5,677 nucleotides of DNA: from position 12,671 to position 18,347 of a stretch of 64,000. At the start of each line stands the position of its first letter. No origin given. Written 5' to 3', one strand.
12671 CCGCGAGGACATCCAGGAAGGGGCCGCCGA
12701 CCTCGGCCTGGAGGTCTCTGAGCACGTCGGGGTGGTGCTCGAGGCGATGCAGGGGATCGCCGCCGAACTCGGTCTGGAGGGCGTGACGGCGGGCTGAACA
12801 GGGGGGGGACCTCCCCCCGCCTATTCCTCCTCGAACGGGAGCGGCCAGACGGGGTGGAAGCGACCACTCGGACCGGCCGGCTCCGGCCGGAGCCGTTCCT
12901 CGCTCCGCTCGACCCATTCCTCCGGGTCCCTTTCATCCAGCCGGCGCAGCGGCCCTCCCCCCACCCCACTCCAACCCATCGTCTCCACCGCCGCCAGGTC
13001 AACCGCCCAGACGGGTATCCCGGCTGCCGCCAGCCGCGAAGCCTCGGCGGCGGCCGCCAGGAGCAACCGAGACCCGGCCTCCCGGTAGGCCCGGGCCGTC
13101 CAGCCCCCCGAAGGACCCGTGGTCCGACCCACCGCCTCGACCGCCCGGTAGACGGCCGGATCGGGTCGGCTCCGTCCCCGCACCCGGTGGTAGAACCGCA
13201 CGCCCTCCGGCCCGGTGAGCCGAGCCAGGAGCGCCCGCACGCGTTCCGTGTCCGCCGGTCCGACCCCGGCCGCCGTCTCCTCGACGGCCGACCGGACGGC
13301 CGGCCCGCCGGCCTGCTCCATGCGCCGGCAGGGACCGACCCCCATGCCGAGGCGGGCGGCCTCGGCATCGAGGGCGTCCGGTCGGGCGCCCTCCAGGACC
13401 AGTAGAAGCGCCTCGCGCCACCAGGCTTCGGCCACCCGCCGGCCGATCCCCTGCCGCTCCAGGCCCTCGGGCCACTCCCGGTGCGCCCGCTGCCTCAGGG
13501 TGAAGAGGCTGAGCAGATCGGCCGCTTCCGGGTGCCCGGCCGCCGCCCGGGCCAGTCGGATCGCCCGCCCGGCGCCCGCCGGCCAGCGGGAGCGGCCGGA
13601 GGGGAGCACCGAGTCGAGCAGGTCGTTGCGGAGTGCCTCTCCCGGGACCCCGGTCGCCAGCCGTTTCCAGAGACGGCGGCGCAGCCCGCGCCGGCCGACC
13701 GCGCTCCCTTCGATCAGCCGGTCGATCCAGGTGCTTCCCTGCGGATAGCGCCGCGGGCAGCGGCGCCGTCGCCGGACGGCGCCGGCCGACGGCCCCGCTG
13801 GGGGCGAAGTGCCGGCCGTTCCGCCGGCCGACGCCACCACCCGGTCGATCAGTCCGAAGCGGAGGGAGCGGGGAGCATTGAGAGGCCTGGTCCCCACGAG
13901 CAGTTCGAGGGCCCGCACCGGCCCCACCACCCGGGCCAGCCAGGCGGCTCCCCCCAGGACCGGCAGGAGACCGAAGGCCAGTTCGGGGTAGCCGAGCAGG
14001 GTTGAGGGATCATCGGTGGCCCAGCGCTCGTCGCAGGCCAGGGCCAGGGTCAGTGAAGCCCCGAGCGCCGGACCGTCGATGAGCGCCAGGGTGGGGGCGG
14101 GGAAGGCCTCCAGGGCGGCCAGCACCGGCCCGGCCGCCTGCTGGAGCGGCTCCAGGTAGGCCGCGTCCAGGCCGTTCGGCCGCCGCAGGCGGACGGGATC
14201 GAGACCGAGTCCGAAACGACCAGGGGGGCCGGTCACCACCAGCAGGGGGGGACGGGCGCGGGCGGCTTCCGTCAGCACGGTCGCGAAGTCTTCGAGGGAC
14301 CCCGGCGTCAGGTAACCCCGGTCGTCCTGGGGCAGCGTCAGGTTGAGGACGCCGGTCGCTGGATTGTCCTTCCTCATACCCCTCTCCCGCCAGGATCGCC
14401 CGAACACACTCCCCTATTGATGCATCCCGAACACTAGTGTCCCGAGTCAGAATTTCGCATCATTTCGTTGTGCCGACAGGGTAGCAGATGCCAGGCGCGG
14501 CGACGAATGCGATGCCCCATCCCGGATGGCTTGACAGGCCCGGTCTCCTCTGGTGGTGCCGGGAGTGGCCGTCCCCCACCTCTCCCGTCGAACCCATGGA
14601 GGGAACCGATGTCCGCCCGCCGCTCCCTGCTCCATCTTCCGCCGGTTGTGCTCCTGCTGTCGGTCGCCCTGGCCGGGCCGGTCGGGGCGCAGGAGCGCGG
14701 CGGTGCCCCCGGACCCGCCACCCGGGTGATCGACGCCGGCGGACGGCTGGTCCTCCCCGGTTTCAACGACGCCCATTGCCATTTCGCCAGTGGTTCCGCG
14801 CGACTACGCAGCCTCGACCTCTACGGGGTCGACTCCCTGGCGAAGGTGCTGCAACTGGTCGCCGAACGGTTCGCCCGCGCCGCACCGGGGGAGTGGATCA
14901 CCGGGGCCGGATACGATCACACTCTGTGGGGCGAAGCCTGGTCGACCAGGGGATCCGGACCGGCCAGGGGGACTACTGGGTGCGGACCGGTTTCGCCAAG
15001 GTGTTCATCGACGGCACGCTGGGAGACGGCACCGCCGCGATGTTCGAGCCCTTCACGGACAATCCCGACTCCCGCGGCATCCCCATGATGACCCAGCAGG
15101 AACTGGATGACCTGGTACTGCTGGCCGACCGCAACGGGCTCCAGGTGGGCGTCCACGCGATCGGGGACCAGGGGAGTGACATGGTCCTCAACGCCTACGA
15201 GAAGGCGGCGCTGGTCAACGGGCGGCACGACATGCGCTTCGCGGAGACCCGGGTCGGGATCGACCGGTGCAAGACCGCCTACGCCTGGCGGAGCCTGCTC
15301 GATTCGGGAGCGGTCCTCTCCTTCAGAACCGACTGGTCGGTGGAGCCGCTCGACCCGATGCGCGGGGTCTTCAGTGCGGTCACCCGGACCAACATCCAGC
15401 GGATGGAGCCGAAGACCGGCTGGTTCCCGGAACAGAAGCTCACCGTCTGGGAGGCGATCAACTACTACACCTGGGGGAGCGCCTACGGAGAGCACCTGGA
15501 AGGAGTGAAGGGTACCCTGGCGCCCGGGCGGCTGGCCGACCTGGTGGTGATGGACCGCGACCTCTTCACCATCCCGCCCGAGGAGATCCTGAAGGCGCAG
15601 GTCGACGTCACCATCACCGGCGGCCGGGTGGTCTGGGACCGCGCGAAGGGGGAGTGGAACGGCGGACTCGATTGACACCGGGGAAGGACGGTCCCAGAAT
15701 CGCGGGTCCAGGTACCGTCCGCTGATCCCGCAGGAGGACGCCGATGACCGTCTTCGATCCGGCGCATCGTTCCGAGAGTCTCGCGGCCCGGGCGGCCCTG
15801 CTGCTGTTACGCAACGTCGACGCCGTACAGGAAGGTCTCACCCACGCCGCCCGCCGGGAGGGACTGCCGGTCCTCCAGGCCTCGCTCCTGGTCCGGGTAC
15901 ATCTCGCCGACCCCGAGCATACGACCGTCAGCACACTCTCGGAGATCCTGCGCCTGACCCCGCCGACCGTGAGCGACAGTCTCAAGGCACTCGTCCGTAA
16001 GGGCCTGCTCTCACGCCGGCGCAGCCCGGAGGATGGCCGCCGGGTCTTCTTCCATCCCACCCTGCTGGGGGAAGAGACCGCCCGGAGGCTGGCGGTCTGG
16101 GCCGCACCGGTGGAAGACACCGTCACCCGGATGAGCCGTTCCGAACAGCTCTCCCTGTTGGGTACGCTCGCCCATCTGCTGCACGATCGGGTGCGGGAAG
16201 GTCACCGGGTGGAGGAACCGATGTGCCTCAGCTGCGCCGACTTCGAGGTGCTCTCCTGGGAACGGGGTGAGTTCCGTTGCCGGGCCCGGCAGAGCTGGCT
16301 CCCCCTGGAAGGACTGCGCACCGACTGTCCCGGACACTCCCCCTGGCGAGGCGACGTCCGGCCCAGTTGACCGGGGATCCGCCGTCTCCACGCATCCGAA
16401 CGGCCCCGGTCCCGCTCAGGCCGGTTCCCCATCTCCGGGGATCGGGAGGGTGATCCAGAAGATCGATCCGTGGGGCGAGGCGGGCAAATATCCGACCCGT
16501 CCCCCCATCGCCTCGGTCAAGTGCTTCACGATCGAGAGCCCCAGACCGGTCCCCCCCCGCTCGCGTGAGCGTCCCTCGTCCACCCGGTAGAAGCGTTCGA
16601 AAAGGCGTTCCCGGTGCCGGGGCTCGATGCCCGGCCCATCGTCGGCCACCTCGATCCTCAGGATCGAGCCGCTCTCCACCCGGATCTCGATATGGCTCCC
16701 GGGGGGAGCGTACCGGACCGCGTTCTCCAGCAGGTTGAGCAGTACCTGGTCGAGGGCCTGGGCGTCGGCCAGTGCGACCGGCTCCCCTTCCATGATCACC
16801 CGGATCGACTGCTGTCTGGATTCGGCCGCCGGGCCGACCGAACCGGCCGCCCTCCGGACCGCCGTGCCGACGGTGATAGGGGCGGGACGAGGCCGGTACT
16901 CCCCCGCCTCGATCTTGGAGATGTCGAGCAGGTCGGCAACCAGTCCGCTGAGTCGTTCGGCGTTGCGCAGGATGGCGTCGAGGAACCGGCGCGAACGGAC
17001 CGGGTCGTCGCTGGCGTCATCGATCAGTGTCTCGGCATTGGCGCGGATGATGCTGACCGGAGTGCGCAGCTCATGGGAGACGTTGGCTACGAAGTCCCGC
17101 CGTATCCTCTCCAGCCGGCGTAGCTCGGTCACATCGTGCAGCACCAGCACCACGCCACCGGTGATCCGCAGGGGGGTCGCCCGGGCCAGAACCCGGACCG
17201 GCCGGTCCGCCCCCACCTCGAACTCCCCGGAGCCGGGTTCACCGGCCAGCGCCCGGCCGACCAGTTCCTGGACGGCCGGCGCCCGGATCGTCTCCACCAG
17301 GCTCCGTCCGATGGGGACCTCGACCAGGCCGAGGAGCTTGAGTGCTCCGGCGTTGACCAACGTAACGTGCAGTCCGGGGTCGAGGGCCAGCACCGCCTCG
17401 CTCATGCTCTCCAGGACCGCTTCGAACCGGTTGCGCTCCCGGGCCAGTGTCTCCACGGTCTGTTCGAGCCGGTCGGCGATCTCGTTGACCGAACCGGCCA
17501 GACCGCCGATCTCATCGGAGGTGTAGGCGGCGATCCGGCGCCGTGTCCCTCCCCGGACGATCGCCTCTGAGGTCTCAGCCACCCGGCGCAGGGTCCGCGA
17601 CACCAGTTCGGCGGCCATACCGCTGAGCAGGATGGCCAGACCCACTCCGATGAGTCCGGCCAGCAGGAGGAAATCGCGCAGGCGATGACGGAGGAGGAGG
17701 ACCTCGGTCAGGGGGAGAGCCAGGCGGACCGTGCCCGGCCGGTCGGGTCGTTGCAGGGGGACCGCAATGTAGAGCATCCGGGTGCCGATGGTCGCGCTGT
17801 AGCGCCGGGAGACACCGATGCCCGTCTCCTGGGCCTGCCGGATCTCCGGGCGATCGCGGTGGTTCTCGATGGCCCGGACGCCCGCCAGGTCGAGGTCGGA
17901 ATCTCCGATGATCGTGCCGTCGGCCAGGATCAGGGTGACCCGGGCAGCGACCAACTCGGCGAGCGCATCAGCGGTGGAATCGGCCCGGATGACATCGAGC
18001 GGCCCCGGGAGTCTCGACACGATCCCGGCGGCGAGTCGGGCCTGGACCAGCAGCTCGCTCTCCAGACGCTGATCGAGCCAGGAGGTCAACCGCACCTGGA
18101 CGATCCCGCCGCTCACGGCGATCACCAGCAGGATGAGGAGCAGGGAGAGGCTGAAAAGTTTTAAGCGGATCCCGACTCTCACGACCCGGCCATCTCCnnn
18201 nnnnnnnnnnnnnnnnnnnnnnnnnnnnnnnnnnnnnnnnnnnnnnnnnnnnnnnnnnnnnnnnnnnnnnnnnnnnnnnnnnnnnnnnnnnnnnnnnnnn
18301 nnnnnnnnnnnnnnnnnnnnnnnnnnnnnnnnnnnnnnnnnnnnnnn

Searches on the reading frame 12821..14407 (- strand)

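Call 13: search_protein_families(library=pfam, proteins=[window:12821-14407:-], max_evalue=0.00001)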
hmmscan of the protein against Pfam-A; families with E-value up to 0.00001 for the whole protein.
window:12821-14407:- (528 aa): 3 families
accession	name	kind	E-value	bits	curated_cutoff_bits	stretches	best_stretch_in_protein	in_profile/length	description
PF00378.25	ECH_1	-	3.4e-15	56.5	27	1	38-193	25-176/251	Enoyl-CoA hydratase/isomerase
PF00725.27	3HCDH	-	3.8e-06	27.8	22.1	0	322-385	4-69/97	3-hydroxyacyl-CoA dehydrogenase, C-terminal domain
PF16113.10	ECH_2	-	5.9e-06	26.4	27.2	1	98-194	82-175/335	Enoyl-CoA hydratase/isomerase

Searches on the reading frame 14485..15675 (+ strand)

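Call 13: search_protein_families(library=pfam, proteins=[window:14485-15675:+], max_evalue=0.00001)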
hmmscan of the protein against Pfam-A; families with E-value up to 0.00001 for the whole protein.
window:14485-15675:+ (396 aa): 2 families
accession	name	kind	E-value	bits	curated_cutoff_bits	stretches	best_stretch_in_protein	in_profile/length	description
PF07969.17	Amidohydro_3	-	8.2e-46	157.9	29.7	2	252-383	343-471/472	Amidohydrolase family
PF01979.26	Amidohydro_1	-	2.6e-07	30.7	25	0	261-383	228-345/345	Amidohydrolase family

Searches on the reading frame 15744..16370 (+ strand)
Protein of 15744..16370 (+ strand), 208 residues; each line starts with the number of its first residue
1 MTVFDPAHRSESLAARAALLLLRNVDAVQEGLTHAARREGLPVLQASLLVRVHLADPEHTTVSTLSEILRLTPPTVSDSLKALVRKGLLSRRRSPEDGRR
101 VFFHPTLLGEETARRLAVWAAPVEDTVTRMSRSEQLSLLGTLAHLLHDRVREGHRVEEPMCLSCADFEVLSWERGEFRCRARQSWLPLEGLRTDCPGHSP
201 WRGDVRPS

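Call 5: search_protein_families(library=ncbifam, proteins=[window:15744-16370:+], max_evalue=0.00001)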
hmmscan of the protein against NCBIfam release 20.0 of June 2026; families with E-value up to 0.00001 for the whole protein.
window:15744-16370:+ (208 aa): 1 family
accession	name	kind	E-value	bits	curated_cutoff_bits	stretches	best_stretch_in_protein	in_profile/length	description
NF033788.1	HTH_metalloreg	subfamily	1.4e-06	28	55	1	53-103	19-66/77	metalloregulator ArsR/SmtB family transcription factor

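Call 6: search_protein_families(library=pfam, proteins=[window:15744-16370:+], max_evalue=0.00001)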
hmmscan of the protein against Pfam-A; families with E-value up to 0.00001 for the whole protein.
window:15744-16370:+ (208 aa): 5 families
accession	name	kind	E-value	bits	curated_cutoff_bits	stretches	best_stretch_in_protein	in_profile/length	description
PF12802.13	MarR_2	-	1e-12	48.4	27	1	40-100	2-61/61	MarR family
PF01047.28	MarR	-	8e-10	38.9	24.6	1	52-101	12-59/59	MarR family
PF13463.12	HTH_27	-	2.8e-07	31.2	22.2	1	46-106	6-65/68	Winged helix DNA-binding domain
PF01022.26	HTH_5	-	3e-06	27.4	22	1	54-90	11-46/47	Bacterial regulatory protein, arsR family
PF22381.2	Staph_reg_Sar_Rot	-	4.2e-06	27.2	27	1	53-105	22-74/85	Transcriptional regulator SarA/Rot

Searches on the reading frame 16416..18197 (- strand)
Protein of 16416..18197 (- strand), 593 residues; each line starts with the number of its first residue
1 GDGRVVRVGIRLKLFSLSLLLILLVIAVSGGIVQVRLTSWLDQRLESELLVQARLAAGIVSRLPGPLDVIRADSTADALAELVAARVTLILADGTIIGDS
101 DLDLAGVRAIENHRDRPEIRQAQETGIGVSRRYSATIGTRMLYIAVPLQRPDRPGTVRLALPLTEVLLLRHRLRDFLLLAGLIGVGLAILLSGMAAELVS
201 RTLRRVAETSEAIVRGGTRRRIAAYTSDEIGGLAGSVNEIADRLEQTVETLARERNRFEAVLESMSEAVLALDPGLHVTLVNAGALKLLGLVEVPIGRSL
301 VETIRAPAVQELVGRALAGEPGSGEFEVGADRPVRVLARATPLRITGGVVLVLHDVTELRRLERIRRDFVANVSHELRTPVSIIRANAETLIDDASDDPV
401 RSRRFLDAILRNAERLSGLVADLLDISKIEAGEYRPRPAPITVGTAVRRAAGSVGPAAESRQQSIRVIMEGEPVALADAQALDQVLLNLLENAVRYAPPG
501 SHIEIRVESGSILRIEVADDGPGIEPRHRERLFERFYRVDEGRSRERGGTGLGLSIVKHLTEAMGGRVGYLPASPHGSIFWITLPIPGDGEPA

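Call 5: search_protein_families(library=ncbifam, proteins=[window:16416-18197:-], max_evalue=0.00001)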
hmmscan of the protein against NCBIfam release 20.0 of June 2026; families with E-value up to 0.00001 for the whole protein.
window:16416-18197:- (593 aa): 76 families (the best 25 are shown)
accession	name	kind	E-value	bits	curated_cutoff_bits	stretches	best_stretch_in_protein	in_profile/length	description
NF046044.1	PnpS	equivalog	1.3e-95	320.7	400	1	203-585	2-390/390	two-component system histidine kinase PnpS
NF033092.0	HK_WalK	equivalog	5.5e-85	286.1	725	1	10-586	5-594/594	cell wall metabolism sensor histidine kinase WalK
TIGR02966.1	phoR_proteo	equivalog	1.1e-77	261.3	334.2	1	253-582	3-331/333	phosphate regulon sensor histidine kinase PhoR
NF040691.1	MtrAB_MtrB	equivalog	6.9e-51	173.8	450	2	354-586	259-492/507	MtrAB system histidine kinase MtrB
NF033093.1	HK_VicK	exception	1.5e-49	168.9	680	2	173-431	11-273/448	cell wall metabolism sensor histidine kinase VicK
NF008235.0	PRK11006.1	equivalog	1.2e-48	166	390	1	242-585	84-422/431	phosphate regulon sensor histidine kinase PhoR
TIGR01386.1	cztS_silS_copS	subfamily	1.6e-48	165.8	292.55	1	367-584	242-456/457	heavy metal sensor histidine kinase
NF053855.1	HisKinPhoRBctds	equivalog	5.9e-48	163.6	500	2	353-568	348-565/583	two-component system sensor histidine kinase PhoR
NF012163.2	BaeS_SmeS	equivalog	1.6e-47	162.5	500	1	359-579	233-450/457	sensor histidine kinase efflux regulator BaeS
NF045911.1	TCSHisKinNblS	equivalog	1.7e-46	158.8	1000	1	168-585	173-619/621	two-component system sensor histidine kinase NblS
NF047874.1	MASE3_PAS_HK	subfamily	1.5e-43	149.5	560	1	357-586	389-625/655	MASE3 domain-containing sensor histidine kinase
NF008312.0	PRK11100.1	equivalog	1.2e-42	146.4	356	1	368-573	258-461/477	two-component system sensor histidine kinase CreC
NF007837.0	PRK10549.1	equivalog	1.3e-41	142.8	603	1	358-584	232-456/466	envelope stress sensor histidine kinase BaeS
NF047465.1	hybrid_HK_LvrA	exception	6e-41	140.3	1200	1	359-586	195-422/819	hybrid histidine kinase/response regulator LvrA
NF008468.0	PRK11360.1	equivalog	1.9e-40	138.8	646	1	139-587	159-609/616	two-component system sensor histidine kinase AtoS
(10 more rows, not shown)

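Call 6: search_protein_families(library=pfam, proteins=[window:16416-18197:-], max_evalue=0.00001)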
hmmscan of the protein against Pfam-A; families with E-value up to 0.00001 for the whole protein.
window:16416-18197:- (593 aa): 6 families
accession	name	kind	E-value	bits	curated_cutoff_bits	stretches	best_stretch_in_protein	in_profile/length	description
PF02518.31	HATPase_c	-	1.4e-30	106.4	26.4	1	478-586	2-109/111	Histidine kinase-, DNA gyrase B-, and HSP90-like ATPase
PF00512.31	HisKA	-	2e-20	73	26.9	1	366-432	2-66/66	His Kinase A (phospho-acceptor) domain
PF08448.16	PAS_4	-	5e-09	36.8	23.1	1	262-361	1-110/110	PAS fold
PF00672.30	HAMP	-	4.4e-08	33.8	25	1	199-246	6-53/53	HAMP domain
PF13188.13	PAS_8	-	2.8e-07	30.6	21.8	1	256-307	1-53/65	PAS domain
PF00989.32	PAS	-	3.3e-06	27.5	22.6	1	257-356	2-113/113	PAS fold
